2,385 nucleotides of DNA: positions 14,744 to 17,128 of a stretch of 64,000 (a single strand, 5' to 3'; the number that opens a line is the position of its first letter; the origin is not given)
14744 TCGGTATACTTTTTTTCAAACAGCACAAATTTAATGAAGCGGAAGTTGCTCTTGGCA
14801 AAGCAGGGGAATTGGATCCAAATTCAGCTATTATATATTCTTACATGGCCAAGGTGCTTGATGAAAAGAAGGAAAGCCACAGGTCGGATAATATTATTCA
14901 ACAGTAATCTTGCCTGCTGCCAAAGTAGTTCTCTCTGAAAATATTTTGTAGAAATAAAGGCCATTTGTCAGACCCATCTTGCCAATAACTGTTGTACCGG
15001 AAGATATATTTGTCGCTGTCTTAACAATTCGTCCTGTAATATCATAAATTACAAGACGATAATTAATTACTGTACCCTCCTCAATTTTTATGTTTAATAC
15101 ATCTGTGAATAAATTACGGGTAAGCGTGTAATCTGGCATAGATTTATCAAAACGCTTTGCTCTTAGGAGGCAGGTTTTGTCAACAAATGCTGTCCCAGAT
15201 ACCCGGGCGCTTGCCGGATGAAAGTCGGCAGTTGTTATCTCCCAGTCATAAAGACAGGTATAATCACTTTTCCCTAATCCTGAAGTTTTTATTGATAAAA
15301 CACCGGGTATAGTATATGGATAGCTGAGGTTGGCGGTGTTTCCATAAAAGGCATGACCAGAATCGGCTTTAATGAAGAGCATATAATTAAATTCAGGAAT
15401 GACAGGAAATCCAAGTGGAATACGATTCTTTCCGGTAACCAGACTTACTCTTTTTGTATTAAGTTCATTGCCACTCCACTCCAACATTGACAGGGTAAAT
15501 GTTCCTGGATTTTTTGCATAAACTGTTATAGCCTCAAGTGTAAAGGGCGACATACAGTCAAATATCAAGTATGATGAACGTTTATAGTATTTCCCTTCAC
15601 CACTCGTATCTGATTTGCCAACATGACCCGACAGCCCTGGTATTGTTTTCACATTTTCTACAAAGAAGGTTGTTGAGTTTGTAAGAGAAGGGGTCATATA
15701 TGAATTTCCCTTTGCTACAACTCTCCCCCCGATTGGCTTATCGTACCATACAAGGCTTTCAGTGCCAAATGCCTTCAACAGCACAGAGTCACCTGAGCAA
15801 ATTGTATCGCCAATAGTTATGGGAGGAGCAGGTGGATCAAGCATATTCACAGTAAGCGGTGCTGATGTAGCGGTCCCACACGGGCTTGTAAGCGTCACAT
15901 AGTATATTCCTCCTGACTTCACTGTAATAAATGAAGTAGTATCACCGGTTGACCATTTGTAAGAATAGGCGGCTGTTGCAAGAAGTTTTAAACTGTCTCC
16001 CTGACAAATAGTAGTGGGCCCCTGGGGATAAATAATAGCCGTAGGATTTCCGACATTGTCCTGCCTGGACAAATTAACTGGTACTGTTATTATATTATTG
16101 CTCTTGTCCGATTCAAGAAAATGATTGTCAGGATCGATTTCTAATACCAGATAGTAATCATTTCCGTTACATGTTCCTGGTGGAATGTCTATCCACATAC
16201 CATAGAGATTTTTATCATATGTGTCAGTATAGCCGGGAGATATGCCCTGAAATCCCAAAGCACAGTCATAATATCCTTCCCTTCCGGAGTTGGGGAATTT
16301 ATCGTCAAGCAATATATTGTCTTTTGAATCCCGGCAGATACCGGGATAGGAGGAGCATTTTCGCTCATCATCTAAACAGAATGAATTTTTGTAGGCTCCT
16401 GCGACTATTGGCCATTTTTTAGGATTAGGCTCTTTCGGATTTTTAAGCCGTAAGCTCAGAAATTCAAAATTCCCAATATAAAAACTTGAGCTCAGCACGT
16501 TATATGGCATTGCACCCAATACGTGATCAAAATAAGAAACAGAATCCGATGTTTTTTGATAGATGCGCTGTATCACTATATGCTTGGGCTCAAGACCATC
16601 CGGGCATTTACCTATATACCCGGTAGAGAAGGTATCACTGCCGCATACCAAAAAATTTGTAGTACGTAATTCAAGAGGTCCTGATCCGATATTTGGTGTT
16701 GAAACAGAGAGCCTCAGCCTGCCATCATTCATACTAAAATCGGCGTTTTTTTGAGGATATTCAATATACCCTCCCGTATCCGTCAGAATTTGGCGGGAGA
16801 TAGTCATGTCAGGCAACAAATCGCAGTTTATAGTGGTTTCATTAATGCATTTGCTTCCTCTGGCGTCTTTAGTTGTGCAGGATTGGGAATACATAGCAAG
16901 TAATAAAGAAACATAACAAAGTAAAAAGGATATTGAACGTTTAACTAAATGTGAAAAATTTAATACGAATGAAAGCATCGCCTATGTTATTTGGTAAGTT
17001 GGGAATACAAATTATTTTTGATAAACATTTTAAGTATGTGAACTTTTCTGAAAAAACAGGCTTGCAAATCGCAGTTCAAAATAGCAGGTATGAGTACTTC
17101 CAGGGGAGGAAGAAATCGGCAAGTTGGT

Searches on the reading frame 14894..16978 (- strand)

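Call 83: search_protein_families(library=pfam, proteins=[window:14894-16978:-], max_evalue=0.00001)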
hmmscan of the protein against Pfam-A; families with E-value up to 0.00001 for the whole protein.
window:14894-16978:- (694 aa): 3 families
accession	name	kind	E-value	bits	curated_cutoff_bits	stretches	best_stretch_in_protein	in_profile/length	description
PF19081.6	Ig_7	-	4.9e-15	56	27.3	1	382-444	1-66/84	Ig-like domain CHU_C associated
PF01186.22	Lysyl_oxidase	-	1.1e-10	42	20.4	1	220-303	112-194/204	Lysyl oxidase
PF18962.6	Por_Secre_tail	-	4.5e-06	27.3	27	1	625-691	7-73/75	Secretion system C-terminal sorting domain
